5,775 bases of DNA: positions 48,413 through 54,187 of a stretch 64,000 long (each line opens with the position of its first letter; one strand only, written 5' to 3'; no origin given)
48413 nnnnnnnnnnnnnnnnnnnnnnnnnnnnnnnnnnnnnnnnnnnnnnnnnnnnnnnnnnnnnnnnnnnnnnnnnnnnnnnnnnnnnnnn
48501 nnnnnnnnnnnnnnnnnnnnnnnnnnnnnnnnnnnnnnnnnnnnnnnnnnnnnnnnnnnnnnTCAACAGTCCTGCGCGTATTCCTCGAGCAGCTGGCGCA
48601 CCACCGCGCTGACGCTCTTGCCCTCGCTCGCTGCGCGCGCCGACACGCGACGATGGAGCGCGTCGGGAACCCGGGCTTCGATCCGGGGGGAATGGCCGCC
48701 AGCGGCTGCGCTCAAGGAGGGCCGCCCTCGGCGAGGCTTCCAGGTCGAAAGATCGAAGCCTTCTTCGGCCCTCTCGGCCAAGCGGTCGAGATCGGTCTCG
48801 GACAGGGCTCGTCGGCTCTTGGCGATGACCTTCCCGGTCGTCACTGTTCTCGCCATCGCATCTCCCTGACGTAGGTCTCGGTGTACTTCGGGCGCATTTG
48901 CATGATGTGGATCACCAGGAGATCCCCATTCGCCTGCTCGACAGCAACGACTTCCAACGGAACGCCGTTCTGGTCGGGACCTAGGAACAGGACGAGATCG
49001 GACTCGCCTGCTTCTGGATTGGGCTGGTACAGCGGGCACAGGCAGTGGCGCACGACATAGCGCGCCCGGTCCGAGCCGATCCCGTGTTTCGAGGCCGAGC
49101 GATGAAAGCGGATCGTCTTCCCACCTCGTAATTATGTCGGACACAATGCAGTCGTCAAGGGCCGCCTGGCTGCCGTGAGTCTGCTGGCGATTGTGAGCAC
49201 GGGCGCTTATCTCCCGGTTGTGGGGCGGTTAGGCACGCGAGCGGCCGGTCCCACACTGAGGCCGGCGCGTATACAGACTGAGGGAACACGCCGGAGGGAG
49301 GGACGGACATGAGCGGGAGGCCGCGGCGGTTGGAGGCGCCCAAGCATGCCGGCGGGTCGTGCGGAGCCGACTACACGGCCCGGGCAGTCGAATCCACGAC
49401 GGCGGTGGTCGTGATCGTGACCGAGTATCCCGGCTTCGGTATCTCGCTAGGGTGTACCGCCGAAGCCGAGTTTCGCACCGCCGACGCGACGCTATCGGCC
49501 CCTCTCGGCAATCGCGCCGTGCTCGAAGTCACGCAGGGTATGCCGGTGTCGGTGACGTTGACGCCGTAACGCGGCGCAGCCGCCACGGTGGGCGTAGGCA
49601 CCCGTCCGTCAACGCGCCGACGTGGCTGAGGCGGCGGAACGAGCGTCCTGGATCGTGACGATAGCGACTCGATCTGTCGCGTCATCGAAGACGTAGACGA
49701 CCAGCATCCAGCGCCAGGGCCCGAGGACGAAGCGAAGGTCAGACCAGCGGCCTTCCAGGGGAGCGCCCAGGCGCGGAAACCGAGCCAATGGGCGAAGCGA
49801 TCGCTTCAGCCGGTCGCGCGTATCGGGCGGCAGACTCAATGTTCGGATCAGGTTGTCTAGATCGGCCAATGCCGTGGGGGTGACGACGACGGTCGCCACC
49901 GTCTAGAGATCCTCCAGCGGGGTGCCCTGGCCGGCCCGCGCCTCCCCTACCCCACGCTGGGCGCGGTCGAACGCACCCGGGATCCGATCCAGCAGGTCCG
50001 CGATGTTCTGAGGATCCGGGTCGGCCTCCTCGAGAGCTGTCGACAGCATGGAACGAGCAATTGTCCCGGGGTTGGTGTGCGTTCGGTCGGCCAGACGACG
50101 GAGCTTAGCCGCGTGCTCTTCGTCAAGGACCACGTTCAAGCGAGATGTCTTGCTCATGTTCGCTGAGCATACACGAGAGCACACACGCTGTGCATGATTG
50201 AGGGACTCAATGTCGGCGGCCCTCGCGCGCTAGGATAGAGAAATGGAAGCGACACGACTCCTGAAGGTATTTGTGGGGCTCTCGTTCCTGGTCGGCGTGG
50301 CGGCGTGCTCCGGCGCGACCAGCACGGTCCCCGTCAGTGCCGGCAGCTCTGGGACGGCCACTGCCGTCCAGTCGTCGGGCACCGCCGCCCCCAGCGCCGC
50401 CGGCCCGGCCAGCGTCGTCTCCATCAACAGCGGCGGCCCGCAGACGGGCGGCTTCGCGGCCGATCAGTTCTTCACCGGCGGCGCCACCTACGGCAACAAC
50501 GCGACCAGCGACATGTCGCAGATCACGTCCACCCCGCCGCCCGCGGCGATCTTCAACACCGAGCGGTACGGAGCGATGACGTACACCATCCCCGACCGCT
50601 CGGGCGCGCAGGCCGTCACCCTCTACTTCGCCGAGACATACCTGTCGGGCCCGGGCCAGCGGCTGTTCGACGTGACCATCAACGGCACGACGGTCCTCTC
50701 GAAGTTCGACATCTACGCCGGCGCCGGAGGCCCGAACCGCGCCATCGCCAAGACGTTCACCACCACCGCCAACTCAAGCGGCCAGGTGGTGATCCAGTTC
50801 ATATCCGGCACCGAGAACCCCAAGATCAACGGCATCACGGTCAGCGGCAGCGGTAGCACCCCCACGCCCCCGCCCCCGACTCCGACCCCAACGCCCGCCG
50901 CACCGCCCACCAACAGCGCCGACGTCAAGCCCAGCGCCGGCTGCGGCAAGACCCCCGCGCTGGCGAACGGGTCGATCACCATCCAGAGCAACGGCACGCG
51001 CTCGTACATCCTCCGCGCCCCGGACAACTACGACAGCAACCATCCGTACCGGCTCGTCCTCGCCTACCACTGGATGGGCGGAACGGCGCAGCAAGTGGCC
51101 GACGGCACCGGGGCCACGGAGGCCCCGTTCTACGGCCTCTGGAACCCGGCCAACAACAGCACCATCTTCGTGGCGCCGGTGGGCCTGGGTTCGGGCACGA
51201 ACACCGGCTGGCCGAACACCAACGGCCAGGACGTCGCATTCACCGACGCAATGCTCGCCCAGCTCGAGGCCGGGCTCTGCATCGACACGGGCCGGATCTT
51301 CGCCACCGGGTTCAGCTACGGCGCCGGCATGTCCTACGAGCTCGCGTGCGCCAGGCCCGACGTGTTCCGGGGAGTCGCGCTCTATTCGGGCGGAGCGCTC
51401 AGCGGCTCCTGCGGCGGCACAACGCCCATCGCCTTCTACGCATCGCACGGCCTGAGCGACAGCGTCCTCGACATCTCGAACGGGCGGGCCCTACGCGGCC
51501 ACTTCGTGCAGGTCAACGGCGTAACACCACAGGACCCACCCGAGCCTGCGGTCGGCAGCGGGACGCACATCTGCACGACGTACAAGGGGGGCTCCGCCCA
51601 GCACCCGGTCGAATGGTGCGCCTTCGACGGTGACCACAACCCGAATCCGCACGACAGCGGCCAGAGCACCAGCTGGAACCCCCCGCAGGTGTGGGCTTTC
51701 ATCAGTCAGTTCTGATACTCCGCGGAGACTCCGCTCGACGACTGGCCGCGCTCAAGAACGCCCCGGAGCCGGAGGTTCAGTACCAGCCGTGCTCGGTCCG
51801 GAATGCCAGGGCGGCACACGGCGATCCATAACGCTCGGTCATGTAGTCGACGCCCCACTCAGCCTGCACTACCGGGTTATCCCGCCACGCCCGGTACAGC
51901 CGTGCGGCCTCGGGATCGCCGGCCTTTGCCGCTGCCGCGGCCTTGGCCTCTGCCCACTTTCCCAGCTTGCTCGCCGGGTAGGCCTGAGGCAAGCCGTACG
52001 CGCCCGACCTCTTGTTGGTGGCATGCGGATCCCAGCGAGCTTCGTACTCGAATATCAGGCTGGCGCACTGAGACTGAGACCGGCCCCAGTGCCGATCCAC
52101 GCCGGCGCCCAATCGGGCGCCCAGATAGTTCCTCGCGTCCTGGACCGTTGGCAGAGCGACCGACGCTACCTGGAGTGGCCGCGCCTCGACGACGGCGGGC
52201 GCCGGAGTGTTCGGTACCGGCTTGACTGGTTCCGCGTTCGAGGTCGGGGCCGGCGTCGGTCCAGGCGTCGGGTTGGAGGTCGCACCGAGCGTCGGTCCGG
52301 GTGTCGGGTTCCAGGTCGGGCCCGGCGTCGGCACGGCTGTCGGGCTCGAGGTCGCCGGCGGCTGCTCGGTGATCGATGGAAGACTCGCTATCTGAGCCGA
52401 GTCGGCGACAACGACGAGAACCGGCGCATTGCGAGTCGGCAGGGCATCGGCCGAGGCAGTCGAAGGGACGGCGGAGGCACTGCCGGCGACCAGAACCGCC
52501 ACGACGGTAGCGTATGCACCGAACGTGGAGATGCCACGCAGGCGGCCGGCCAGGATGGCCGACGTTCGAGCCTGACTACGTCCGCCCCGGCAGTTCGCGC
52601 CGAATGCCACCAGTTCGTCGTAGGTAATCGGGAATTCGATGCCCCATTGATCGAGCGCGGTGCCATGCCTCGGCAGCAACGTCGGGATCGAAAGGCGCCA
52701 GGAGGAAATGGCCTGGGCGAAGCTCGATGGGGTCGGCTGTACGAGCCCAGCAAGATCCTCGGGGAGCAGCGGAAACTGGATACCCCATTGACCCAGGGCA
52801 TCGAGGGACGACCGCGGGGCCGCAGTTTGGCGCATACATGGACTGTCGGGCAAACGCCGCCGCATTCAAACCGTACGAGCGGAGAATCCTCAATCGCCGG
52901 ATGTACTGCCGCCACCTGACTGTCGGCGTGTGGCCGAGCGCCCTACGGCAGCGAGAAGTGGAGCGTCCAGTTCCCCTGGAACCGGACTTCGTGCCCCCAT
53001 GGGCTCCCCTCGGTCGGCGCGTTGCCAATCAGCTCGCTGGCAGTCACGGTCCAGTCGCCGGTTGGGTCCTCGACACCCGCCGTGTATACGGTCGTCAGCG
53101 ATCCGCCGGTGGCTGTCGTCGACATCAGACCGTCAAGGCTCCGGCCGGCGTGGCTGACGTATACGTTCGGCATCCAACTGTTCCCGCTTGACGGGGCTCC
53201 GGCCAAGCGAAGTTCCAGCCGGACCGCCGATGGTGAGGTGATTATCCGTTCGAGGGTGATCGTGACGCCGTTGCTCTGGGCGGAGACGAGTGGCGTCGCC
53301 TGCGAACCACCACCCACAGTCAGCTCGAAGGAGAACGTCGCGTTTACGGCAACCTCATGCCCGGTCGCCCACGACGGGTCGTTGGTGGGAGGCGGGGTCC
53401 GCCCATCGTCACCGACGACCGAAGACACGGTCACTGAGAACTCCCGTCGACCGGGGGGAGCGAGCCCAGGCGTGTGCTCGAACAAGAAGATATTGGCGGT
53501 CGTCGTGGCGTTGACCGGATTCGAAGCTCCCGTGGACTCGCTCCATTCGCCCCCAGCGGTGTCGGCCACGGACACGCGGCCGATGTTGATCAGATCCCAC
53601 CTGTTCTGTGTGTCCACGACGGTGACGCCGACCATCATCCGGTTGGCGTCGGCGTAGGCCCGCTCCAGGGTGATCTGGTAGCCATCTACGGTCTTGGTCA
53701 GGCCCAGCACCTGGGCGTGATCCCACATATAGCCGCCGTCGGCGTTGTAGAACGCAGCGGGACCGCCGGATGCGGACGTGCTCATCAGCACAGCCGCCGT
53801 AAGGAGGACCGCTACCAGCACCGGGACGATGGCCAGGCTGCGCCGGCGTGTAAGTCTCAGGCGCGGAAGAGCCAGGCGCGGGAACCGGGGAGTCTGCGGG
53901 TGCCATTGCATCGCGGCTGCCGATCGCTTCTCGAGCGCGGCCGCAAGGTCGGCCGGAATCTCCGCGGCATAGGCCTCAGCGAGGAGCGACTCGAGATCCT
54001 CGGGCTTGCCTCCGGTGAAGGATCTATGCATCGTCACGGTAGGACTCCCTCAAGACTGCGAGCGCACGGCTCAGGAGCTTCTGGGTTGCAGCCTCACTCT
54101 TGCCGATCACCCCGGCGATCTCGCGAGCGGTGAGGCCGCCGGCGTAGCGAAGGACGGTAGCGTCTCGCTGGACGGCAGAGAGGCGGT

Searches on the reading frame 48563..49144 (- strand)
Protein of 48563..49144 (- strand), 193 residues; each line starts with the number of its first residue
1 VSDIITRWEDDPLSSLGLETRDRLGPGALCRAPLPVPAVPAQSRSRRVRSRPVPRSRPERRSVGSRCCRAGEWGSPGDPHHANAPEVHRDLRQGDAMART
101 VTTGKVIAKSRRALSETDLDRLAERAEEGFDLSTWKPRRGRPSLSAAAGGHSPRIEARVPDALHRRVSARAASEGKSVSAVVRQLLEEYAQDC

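Call 9: search_protein_families(library=pfam, proteins=[window:48563-49144:-], max_evalue=0.01)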
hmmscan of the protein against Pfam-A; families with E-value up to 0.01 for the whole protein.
window:48563-49144:- (193 aa): 4 families
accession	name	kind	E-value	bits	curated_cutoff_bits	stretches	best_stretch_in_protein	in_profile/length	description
PF22513.2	FitA-like_RHH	-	8.1e-06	26.2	27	1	159-189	8-38/39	Antitoxin FitA-like, ribbon-helix-helix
PF01402.27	RHH_1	-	2.6e-05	24.4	20.5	1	154-190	1-37/39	Ribbon-helix-helix protein, copG family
PF05534.18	HicB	-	0.0004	20.7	21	1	155-186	20-51/51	HicB family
PF07878.17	RHH_5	-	0.0032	17.6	26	1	152-189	1-38/43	CopG-like RHH_1 or ribbon-helix-helix domain, RHH_5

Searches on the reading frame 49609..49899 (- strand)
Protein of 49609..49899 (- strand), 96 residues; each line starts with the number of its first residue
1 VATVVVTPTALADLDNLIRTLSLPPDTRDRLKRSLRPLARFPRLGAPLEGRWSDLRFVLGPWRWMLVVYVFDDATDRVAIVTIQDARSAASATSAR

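Call 9: search_protein_families(library=pfam, proteins=[window:49609-49899:-], max_evalue=0.01)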
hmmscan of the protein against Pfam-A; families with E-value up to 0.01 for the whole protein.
window:49609-49899:- (96 aa): 1 family
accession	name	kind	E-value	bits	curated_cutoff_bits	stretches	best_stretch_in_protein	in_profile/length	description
PF05016.21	ParE_toxin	-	6.5e-06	27.1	23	1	4-87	1-86/89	ParE toxin of type II toxin-antitoxin system, parDE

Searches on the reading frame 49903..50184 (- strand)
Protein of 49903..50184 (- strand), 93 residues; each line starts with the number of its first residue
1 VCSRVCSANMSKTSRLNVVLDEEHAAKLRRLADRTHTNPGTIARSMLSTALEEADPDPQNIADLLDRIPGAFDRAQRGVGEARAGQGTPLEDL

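Call 9: search_protein_families(library=pfam, proteins=[window:49903-50184:-], max_evalue=0.01)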
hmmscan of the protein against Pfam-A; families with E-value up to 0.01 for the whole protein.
window:49903-50184:- (93 aa): 1 family
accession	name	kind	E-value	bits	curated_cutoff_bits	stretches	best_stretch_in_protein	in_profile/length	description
PF18286.6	T3SS_ExsE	-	0.0089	16.4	27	0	17-37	19-39/46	Type III secretion system ExsE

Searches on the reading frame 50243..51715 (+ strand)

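Call 9: search_protein_families(library=pfam, proteins=[window:50243-51715:+], max_evalue=0.01)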
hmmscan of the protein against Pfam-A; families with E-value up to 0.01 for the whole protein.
window:50243-51715:+ (490 aa): 5 families
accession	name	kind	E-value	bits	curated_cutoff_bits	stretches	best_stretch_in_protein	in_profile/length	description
PF11721.14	Malectin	-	3.4e-23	82.9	23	1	58-198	2-163/163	Malectin domain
PF02230.22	Abhydrolase_2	-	0.00081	19.7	23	1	339-418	96-179/217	Phospholipase/Carboxylesterase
PF10503.15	Esterase_PHB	-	0.0024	17.6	23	0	338-386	85-133/219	Esterase PHB depolymerase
PF12819.13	Malectin_like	-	0.0074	16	24.5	0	110-198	234-326/331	Malectin-like domain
PF00326.27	Peptidase_S9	-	0.0092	15.9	22.6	0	336-382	51-96/213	Prolyl oligopeptidase family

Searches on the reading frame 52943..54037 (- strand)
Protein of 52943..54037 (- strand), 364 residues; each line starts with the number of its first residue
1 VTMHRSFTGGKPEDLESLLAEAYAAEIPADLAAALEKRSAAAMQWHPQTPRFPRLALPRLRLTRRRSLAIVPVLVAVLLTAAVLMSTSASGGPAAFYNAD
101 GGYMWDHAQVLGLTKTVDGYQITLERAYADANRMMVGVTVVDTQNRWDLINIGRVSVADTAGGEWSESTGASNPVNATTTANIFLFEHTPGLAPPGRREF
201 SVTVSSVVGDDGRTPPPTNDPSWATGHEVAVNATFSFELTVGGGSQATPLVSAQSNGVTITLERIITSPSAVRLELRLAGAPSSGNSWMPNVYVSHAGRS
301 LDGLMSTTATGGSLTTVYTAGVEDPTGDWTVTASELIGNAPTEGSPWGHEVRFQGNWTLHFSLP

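Call 54: search_protein_families(library=pfam, proteins=[window:52943-54037:-], max_evalue=0.001)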
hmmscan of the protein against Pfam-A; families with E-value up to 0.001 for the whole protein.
window:52943-54037:- (364 aa): 1 family
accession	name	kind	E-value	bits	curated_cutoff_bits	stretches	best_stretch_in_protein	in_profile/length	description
PF13786.12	DUF4179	-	6.9e-08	33.3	30.1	1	94-140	42-92/94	Domain of unknown function (DUF4179)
